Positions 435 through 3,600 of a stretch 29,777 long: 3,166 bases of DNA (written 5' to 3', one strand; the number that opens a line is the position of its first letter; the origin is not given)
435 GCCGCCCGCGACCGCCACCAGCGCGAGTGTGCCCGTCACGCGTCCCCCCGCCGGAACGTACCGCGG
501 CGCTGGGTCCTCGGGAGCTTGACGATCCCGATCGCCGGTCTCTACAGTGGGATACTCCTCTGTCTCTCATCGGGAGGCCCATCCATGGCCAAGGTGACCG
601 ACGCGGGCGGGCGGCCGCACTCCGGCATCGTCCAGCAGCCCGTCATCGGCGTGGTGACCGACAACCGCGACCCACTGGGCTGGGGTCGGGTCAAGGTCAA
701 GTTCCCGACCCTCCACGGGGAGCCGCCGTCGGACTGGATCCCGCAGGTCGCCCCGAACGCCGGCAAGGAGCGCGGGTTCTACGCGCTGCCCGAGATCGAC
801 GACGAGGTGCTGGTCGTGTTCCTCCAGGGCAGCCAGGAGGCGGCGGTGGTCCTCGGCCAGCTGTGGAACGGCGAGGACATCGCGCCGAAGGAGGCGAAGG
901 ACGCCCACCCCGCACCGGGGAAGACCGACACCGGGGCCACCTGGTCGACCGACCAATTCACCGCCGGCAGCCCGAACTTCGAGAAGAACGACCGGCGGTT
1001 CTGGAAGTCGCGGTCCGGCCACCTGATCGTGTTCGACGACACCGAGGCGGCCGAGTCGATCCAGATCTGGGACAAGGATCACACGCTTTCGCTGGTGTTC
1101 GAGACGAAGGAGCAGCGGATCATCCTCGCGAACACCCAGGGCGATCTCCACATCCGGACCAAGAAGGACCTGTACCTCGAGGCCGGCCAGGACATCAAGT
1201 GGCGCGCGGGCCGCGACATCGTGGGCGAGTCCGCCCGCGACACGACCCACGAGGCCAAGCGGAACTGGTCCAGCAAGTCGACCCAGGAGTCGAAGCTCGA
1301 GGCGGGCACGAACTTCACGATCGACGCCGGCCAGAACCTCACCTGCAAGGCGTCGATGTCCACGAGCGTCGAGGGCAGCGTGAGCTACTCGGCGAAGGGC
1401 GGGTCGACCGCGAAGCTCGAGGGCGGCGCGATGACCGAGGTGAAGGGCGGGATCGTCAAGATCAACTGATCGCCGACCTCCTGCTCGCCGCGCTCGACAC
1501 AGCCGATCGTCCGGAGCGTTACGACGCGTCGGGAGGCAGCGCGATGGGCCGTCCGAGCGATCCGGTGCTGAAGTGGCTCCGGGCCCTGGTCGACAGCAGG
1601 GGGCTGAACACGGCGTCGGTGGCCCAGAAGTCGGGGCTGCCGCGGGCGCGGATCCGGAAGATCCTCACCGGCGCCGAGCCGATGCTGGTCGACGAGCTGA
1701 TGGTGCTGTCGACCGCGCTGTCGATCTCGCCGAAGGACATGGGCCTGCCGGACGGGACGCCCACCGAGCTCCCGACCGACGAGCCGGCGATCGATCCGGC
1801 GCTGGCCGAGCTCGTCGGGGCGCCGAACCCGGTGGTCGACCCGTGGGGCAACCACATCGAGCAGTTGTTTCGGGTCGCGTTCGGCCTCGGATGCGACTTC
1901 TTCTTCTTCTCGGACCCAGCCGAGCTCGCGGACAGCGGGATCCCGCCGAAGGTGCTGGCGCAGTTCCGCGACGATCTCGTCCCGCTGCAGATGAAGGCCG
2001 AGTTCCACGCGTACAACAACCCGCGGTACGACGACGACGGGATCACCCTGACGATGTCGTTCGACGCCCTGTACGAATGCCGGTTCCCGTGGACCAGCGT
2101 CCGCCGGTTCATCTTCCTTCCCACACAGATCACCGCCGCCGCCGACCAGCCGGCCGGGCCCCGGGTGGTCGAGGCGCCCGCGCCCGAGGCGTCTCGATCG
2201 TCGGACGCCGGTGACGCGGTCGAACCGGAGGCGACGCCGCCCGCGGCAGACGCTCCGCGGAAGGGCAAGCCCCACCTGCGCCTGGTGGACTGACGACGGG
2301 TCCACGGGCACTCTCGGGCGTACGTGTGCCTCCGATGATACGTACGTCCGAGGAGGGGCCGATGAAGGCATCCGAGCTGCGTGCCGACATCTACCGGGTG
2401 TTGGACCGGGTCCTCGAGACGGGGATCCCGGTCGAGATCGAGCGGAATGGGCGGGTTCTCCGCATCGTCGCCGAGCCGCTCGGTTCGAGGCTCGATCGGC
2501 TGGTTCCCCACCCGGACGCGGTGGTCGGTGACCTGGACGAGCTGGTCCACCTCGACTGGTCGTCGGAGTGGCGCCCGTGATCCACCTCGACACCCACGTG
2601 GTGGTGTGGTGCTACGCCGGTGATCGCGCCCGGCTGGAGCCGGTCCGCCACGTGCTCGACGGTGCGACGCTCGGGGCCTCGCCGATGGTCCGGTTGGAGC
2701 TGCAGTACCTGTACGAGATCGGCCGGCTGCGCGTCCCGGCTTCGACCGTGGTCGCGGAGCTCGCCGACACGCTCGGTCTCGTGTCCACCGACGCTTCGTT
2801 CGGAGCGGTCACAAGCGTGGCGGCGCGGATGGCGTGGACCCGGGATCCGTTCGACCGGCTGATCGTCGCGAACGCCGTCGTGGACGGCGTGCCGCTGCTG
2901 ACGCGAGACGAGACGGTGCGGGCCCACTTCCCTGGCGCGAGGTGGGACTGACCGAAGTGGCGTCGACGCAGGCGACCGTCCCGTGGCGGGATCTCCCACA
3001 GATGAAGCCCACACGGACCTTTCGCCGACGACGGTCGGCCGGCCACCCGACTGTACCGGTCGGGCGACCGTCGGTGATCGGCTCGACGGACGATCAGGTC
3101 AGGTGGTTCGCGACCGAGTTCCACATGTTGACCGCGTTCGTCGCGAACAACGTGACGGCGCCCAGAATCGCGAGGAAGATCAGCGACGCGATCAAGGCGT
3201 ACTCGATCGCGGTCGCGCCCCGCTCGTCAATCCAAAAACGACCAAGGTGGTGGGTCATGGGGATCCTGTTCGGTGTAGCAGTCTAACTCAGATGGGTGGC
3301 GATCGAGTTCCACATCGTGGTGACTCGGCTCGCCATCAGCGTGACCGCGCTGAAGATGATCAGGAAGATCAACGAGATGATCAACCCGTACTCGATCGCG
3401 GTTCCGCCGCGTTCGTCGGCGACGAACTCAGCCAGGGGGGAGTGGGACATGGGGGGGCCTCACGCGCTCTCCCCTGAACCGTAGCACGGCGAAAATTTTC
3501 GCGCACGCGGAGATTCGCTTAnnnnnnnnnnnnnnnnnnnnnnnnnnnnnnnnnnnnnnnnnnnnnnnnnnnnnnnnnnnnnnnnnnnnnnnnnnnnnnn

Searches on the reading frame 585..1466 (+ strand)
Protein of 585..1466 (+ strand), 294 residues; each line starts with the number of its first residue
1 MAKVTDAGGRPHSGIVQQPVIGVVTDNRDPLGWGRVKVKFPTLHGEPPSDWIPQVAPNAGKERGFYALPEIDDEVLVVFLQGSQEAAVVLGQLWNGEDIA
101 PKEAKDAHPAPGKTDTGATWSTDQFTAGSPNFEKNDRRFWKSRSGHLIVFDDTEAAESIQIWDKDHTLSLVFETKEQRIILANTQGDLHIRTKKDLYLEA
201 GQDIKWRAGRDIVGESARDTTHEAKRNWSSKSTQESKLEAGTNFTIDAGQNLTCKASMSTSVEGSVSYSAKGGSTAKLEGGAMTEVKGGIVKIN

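Call 72: search_protein_families(library=pfam, proteins=[window:585-1466:+], max_evalue=0.001)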
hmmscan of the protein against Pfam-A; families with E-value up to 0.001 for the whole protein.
window:585-1466:+ (294 aa): 2 families
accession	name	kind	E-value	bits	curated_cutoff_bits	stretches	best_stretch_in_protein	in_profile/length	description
PF04717.18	Phage_base_V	-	1.8e-23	83.1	23.8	1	21-94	2-75/75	Type VI secretion system/phage-baseplate injector OB domain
PF10106.14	DUF2345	-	0.00064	20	30.7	0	180-217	22-59/151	Uncharacterized protein conserved in bacteria (DUF2345)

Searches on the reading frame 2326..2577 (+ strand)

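Call 72: search_protein_families(library=pfam, proteins=[window:2326-2577:+], max_evalue=0.001)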
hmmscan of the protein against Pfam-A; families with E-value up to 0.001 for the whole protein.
window:2326-2577:+ (84 aa): 1 family
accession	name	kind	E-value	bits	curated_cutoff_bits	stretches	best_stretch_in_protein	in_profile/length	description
PF02604.26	PhdYeFM_antitox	-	4.9e-06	26.6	29.8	1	15-48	6-40/74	Antitoxin Phd_YefM, type II toxin-antitoxin system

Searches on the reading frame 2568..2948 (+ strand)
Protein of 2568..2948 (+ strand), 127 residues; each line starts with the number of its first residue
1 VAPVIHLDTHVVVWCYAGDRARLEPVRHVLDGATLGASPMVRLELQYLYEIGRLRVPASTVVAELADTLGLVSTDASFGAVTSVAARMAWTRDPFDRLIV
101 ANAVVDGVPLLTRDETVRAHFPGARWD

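Call 72: search_protein_families(library=pfam, proteins=[window:2568-2948:+], max_evalue=0.001)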
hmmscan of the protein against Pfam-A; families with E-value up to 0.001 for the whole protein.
window:2568-2948:+ (127 aa): 1 family
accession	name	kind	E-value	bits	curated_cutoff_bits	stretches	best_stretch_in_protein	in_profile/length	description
PF01850.27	PIN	-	2.5e-08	35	23.6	1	7-116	3-113/120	PIN domain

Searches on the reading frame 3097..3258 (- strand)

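Call 72: search_protein_families(library=pfam, proteins=[window:3097-3258:-], max_evalue=0.001)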
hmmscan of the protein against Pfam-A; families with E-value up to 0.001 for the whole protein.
window:3097-3258:- (54 aa): 2 families
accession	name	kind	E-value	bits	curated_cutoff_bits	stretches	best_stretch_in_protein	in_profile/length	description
PF04964.19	Flp_Fap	-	1.8e-12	47.3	32.2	1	8-51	1-44/46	Flp/Fap pilin component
PF07811.17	TadE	-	0.00026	21.5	22.9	1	14-46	1-34/43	TadE-like protein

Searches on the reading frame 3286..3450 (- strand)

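Call 72: search_protein_families(library=pfam, proteins=[window:3286-3450:-], max_evalue=0.001)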
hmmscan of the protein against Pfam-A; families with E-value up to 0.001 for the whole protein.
window:3286-3450:- (55 aa): 1 family
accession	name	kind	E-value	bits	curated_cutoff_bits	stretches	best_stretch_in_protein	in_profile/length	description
PF04964.19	Flp_Fap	-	1e-09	38.5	32.2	1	9-52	1-44/46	Flp/Fap pilin component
